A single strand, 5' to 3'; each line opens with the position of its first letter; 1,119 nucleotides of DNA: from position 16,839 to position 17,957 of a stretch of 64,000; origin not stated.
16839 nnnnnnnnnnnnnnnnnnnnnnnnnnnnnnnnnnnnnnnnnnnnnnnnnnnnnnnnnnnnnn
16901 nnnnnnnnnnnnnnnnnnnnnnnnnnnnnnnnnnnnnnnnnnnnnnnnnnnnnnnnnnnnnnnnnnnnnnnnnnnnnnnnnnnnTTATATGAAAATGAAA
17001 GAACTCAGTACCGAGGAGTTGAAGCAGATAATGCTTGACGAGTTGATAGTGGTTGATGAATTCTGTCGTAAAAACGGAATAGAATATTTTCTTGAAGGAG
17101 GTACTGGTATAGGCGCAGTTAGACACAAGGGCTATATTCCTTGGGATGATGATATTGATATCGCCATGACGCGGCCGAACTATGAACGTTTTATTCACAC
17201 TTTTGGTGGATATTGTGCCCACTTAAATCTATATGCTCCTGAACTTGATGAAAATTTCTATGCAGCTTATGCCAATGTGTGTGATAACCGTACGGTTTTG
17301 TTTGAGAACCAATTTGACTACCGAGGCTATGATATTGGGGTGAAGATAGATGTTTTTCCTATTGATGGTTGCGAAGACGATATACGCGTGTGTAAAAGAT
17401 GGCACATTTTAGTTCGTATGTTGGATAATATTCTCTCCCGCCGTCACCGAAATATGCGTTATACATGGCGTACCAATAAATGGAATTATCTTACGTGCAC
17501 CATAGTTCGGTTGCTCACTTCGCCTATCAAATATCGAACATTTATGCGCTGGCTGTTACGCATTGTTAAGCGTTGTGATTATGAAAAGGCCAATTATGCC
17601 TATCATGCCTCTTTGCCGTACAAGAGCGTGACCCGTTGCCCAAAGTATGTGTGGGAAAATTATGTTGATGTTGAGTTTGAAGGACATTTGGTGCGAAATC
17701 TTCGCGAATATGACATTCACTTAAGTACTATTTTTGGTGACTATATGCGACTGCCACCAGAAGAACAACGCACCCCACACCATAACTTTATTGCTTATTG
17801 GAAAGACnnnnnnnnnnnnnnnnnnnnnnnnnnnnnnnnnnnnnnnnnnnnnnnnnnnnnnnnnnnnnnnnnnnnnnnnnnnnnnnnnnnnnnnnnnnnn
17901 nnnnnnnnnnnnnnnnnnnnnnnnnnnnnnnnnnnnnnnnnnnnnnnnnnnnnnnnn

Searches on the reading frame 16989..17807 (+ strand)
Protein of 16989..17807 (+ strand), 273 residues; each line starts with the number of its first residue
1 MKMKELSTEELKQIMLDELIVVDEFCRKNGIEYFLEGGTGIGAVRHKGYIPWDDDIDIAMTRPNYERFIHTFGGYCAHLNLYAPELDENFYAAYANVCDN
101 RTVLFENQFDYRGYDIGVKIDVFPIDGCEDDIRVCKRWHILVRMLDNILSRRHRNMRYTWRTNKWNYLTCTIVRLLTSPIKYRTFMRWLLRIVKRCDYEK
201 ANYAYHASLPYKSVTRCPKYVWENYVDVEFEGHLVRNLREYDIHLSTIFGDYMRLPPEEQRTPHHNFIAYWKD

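Call 52: search_protein_families(library=pfam, max_evalue=0.001, proteins=[window:16989-17807:+])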
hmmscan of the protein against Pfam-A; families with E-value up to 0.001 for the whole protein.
window:16989-17807:+ (273 aa): 1 family
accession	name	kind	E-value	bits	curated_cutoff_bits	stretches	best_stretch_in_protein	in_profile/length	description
PF04991.19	LicD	-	3e-38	132.6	22.6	1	26-250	1-227/227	LicD family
